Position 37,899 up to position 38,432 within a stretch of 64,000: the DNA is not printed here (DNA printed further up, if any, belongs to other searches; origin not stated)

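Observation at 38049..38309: LysW/ArgW-like amino-group-carrier lookalike with a non-canonical long acidic tail, in a genome that makes lysine by the DAP route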

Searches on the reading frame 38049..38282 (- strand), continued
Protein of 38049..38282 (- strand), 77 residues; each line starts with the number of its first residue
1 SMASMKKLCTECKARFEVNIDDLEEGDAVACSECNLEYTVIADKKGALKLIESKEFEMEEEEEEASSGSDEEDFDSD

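Call 31: find_encoding_contigs(protein=P0124, flank=10000, max_places=2)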
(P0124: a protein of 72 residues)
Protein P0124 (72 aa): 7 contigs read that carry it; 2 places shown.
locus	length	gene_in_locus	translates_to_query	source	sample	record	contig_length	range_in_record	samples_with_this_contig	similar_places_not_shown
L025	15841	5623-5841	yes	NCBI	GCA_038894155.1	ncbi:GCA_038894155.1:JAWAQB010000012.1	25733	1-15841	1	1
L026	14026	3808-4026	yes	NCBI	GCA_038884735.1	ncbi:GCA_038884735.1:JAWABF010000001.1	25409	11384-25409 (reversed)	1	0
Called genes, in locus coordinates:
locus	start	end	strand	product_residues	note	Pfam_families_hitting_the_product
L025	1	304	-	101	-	?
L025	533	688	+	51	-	-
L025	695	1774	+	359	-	PF00579:tRNA-synt_1b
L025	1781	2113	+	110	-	-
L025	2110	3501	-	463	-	PF01406:tRNA-synt_1e, PF01921:tRNA-synt_1f (faint), PF09334:tRNA-synt_1g, PF00133:tRNA-synt_1 (weak), PF09334:tRNA-synt_1g (weak), PF09190:DALR_2, PF23493:CysS_C (weak)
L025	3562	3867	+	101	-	-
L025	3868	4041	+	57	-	-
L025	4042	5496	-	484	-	PF00478:IMPDH, PF00571:CBS, PF01070:FMN_dh, PF03060:NMO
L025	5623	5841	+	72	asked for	PF13248:Zn_ribbon_3 (faint)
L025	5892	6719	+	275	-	PF00456:Transketolase_N, PF13292:DXP_synthase_N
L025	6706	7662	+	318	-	PF02779:Transket_pyr, PF02780:Transketolase_C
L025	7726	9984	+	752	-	PF00270:DEAD, PF04851:ResIII, PF21210:RNA_helicase_helical, PF00271:Helicase_C, PF16203:ERCC3_RAD25_C (faint), PF02732:ERCC4, PF12826:HHH_2, PF14520:HHH_5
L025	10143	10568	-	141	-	PF02308:MgtC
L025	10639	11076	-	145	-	-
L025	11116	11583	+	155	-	PF01201:Ribosomal_S8e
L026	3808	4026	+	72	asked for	PF13248:Zn_ribbon_3 (faint)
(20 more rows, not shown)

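Call 32: find_encoding_contigs(protein=P0143, flank=10000, max_places=1)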
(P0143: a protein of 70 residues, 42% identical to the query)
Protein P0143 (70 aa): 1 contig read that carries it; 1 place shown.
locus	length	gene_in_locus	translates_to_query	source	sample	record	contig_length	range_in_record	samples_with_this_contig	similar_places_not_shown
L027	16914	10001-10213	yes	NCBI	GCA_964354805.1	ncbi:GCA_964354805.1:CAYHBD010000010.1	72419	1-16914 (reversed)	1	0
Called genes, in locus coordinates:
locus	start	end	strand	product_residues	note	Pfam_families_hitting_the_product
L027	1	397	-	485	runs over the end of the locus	PF00478:IMPDH, PF00571:CBS, PF01070:FMN_dh, PF03060:NMO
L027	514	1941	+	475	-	PF00999:Na_H_Exchanger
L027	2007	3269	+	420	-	PF00709:Adenylsucc_synt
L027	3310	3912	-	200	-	PF02361:CbiQ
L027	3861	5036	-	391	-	PF02463:SMC_N (faint), PF00005:ABC_tran, PF13166:AAA_13 (faint), PF13175:AAA_15 (faint), PF13555:AAA_29 (faint), PF13304:AAA_21 (faint), PF00005:ABC_tran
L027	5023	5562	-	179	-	PF12822:ECF_trnsprt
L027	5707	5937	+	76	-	-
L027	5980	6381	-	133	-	PF01467:CTP_transf_like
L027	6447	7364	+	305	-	PF04545:Sigma70_r4 (faint)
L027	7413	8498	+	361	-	PF00579:tRNA-synt_1b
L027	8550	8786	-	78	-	-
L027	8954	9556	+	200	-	-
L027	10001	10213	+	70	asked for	-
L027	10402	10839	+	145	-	PF00011:HSP20, PF17886:ArsA_HSP20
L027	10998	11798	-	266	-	PF13507:GATase_5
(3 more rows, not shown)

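Call 33: find_encoding_contigs(protein=P0149, flank=10000, max_places=1)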
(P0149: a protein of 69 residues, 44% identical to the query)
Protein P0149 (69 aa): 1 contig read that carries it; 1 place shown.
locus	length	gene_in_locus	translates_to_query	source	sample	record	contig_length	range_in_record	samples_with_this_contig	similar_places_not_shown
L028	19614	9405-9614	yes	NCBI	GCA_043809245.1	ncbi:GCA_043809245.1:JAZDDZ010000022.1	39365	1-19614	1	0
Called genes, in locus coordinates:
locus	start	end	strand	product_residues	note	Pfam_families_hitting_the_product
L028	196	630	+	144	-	PF01850:PIN (weak)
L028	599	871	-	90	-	-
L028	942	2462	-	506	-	PF00682:HMGL-like, PF22617:HCS_D2, PF08502:LeuA_dimer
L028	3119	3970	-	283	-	PF20033:DUF6438 (weak)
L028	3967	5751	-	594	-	PF00999:Na_H_Exchanger, PF02254:TrkA_N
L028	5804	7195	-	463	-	PF01406:tRNA-synt_1e, PF01921:tRNA-synt_1f (faint), PF09334:tRNA-synt_1g, PF00133:tRNA-synt_1 (weak), PF09334:tRNA-synt_1g (weak), PF09190:DALR_2, PF23493:CysS_C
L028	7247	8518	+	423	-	-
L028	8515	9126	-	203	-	PF13646:HEAT_2 (weak), PF02985:HEAT (faint), PF13646:HEAT_2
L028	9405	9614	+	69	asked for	PF05207:Zn_ribbon_CSL (weak)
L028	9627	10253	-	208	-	-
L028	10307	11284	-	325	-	PF00579:tRNA-synt_1b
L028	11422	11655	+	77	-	PF26688:RHH_12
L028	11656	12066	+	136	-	PF10130:PIN_2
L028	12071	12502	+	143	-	PF01467:CTP_transf_like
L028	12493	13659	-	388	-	PF04389:Peptidase_M28 (weak), PF01546:Peptidase_M20, PF07687:M20_dimer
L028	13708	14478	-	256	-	-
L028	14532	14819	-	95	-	-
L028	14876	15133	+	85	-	PF24434:DUF7557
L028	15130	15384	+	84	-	PF05016:ParE_toxin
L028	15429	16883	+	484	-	PF00478:IMPDH, PF00571:CBS, PF00977:His_biosynth (faint), PF01070:FMN_dh, PF03060:NMO, PF01645:Glu_synthase (weak)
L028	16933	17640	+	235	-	PF02511:Thy1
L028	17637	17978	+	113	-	-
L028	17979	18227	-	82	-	PF05016:ParE_toxin (weak)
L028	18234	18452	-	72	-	-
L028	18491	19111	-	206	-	PF04199:Cyclase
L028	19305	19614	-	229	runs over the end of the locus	-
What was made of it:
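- In L028 the Yip1-like gene and the zinc-ribbon gene are convergent, so they are not an operon (call 33).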

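Call 34: find_encoding_contigs(protein=P0189, flank=10000, max_places=1)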
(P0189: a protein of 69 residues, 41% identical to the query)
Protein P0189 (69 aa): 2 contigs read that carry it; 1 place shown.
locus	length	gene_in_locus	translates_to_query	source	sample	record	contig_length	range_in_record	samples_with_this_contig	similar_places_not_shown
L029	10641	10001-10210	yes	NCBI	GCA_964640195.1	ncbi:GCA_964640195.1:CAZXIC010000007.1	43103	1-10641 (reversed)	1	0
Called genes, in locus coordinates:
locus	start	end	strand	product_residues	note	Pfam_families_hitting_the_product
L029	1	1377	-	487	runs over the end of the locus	PF00478:IMPDH, PF00571:CBS, PF01070:FMN_dh, PF00977:His_biosynth (faint), PF03060:NMO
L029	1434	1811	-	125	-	PF01022:HTH_5, PF12840:HTH_20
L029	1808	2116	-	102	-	-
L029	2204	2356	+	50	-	-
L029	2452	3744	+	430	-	PF00999:Na_H_Exchanger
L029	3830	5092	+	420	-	PF00709:Adenylsucc_synt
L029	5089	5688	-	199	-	PF02361:CbiQ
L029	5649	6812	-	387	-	PF00005:ABC_tran, PF02463:SMC_N (faint), PF13191:AAA_16 (faint), PF13555:AAA_29 (faint), PF20703:nSTAND1 (faint), PF00005:ABC_tran, PF13304:AAA_21 (weak)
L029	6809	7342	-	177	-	PF12822:ECF_trnsprt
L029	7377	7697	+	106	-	-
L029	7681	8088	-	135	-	PF01467:CTP_transf_like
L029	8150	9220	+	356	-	PF00579:tRNA-synt_1b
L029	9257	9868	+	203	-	-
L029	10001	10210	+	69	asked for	PF08271:Zn_Ribbon_TF (weak), PF21344:Zn_ribbon_LysW (weak)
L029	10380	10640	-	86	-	?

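Call 35: find_encoding_contigs(protein=P0180, flank=10000, max_places=1)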
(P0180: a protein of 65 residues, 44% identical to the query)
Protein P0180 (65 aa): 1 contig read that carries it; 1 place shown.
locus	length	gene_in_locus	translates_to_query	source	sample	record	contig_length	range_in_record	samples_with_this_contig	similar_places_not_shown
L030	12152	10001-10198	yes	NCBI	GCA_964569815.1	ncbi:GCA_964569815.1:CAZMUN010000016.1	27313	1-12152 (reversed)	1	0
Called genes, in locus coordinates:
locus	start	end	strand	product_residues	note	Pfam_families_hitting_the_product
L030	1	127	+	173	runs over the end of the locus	-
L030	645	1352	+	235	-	-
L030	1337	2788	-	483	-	PF00478:IMPDH, PF00571:CBS, PF00977:His_biosynth (weak), PF01070:FMN_dh, PF03060:NMO, PF01645:Glu_synthase (weak)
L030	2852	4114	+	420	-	PF00709:Adenylsucc_synt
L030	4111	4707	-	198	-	PF02361:CbiQ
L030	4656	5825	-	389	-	PF13476:AAA_23 (faint), PF20703:nSTAND1 (faint), PF00005:ABC_tran, PF02463:SMC_N (faint), PF13191:AAA_16 (faint), PF13304:AAA_21 (faint), PF00005:ABC_tran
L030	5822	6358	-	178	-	PF12822:ECF_trnsprt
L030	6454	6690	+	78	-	-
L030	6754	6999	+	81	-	-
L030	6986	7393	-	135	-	PF01467:CTP_transf_like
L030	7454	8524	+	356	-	PF00579:tRNA-synt_1b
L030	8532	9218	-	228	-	-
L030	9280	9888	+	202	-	-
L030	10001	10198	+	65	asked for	PF23454:Zn_ribbon_Brz (faint), PF24441:DUF7560 (faint)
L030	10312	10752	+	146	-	PF17886:ArsA_HSP20 (faint), PF00011:HSP20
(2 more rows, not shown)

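Call 61: search_protein_families(library=pfam, alignment_id=A6, max_evalue=0.01)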
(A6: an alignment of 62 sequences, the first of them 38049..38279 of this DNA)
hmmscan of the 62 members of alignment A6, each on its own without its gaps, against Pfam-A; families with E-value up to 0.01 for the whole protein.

A. member 1, window:38049-38279:- (76 aa): 7 families
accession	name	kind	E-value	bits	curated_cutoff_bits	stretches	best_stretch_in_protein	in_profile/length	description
PF21344.3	Zn_ribbon_LysW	-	8.3e-05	22.6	27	1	8-49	3-43/46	Alpha-aminoadipate carrier protein LysW-like, globular domain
PF05207.18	Zn_ribbon_CSL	-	0.00043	20.4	29.2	1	8-40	21-53/55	CSL zinc finger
PF09538.15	FYDLN_acid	-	0.0008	20.5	23.9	1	5-71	9-71/105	Protein of unknown function (FYDLN_acid)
PF25206.1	DUF7836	-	0.00098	19.4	26.7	1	6-37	8-40/59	Domain of unknown function (DUF7836)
PF13717.11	Zn_ribbon_4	-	0.0041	17.5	30.3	0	4-34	1-32/36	zinc-ribbon domain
PF24441.1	DUF7560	-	0.0077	16.4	27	0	8-18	8-18/44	Family of unknown function (DUF7560)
PF09723.15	Zn_ribbon_8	-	0.0081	16.6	34.4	0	8-34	8-33/41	Zinc ribbon domain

B. families by the number of members that match (of 62 scanned): 70 families (the first 25 are shown)
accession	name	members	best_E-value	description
PF21344.3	Zn_ribbon_LysW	56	3e-07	Alpha-aminoadipate carrier protein LysW-like, globular domain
PF13717.11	Zn_ribbon_4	49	3.1e-07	zinc-ribbon domain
PF09723.15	Zn_ribbon_8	47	1.1e-06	Zinc ribbon domain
PF05207.18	Zn_ribbon_CSL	39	1.1e-05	CSL zinc finger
PF24441.1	DUF7560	35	8.8e-06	Family of unknown function (DUF7560)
PF25206.1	DUF7836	33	0.00016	Domain of unknown function (DUF7836)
PF23454.1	Zn_ribbon_Brz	31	1.2e-06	Transcriptional regulator Brz zinc beta ribbon domain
PF01155.25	HypA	30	0.00021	Hydrogenase/urease nickel incorporation, metallochaperone, hypA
PF23548.1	Zn_ribbon_FGT1_2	25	2.2e-05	FORGETTER1 second zinc ribbon domain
PF09538.15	FYDLN_acid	22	5.6e-07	Protein of unknown function (FYDLN_acid)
PF13719.11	Zn_ribbon_5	20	3.1e-06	zinc-ribbon domain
PF08271.17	Zn_Ribbon_TF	19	8.2e-06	TFIIB zinc-binding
PF15777.11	Anti-TRAP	19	0.00016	Tryptophan RNA-binding attenuator protein inhibitory protein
PF23499.1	YnfU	13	5.9e-05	YnfU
PF24460.1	DUF7575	11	3.5e-05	Domain of unknown function (DUF7575)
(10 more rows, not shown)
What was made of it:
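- On LysW/ArgW carrier protein: PF21344 is the best Pfam family (22.6 bits, just under the cut-off of 27) and matches 56/62 relatives (call 61).
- Closest known: FYDLN_acid family. Same: 22 of 62 relatives match weakly (call 61).
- The Pfam LysW ribbon is the best family in 56/62 relatives (call 61). Pfam CSL matches 39 of 62 relatives below threshold (call 61).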

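Call 62: predict_structure(alignment_id=A6)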
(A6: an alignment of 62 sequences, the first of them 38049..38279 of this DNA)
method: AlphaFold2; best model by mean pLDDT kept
length: 76 residues; sequences in the alignment: 62
mean_pLDDT: 73.2   pTM: 0.51
mean pLDDT of the five models: 73.2, 71.5, 71.3, 71.1, 70.3
residues with pLDDT >= 90: 0; 70-90: 50; 50-70: 18; < 50: 8
segments of 3 or more residues with pLDDT < 50: 64-71
pLDDT, mean of each block of 10 residues (from residue 1): 79 85 85 87 78 62 48 54
secondary structure, 60 per line:
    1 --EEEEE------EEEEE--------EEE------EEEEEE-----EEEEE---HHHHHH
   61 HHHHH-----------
elements in order: E3-7 E14-18 E27-29 E36-41 E47-51 H55-65
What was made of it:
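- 38049..38279 (-): Gene for the LysW-like zinc-ribbon protein with an acidic tail (76 aa from MASMKK; 73 aa if it starts at MKKLC, 38270). Ribbon: CxxC...CxxC. Linker: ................. Tail: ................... Call 62 (AF2: five strands, tail below pLDDT 50-60).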

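Call 66: fold_search(model_id=the predicted structure, library=pdb)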
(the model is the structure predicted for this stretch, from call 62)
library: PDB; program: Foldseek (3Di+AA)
matches with E <= 10: 371; with E <= 0.001: 0
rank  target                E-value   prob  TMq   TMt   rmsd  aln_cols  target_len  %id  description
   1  3wwl                  1.9e-02  1.00  0.44  0.57   3.0        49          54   31  Crystal structure of lysine biosynthetic amino acid carrier protein LysW from Thermus thermophilus conjugated with alpha (released 2014-11-19)
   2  3wwn_B                2.3e-02  1.00  0.43  0.56   3.0        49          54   31  Crystal structure of LysZ from Thermus thermophilus complex with LysW (released 2014-11-19)
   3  5eio_C                3.8e-02  0.99  0.42  0.63   4.0        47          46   28  Crystal structure of LysY from Thermus thermophilus complexed with NADP+ and LysW-gamma-aminoadipic semialdehyde (released 2016-03-23)
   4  3vpb_E                8.7e-02  1.00  0.50  0.64   1.9        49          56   28  ArgX from Sulfolobus tokodaii complexed with LysW/Glu/ADP/Mg/Zn/Sulfate (released 2013-02-27)
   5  9qm9_A                2.1e-01  0.51  0.31  0.31   9.7        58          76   14  TMEM55B tandem RING-like domains in complex with RILPL1 C-terminal peptide (released 2025-08-20)
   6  5k2m_F                3.2e-01  0.90  0.41  0.55   2.8        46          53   28  Bifunctional LysX/ArgX from Thermococcus kodakarensis with LysW-gamma-AAA (released 2016-09-07)
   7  8oqh_B                3.2e-01  0.38  0.31  0.30  10.1        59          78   14  Structure of the cytosolic domain of lysosome-associated TMEM55B (released 2023-11-29)
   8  5k2m_E                6.8e-01  0.72  0.42  0.56   2.8        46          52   28  Bifunctional LysX/ArgX from Thermococcus kodakarensis with LysW-gamma-AAA (released 2016-09-07)
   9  3p2a_A                8.3e-01  0.77  0.35  0.19   2.2        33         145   24  Crystal Structure of Thioredoxin 2 from Yersinia pestis (released 2010-10-13)
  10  9o17_AZ               9.4e-01  0.60  0.37  0.52   2.1        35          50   23  Cryo-EM structure of Methanosarcina acetivorans 70S ribosome (released 2025-09-24)
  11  6vgj_A                1.0e+00  0.11  0.26  0.25  10.9        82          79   15  N-terminal variant of CXCL13 (released 2020-10-07)
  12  9znf_BV               1.1e+00  0.60  0.38  0.51   2.0        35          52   23  Cryo-EM structure of the Methanosarcina acetivorans 70S ribosome in complex with SriA and SriB (released 2026-01-28)
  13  7d6l                  1.1e+00  0.75  0.35  0.20   1.8        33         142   27  Crystal structure of Trx2 from D. radiodurans R1 (released 2021-10-13)
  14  9baz_C                1.2e+00  0.28  0.31  0.37   7.1        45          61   13  CryoEM structure of DIM2-HP1 complex (released 2024-07-24)
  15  4oo1_J                1.2e+00  0.09  0.25  0.05  17.8        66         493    8  Structure of an Rrp6-RNA exosome complex bound to poly(A) RNA (released 2014-07-02)
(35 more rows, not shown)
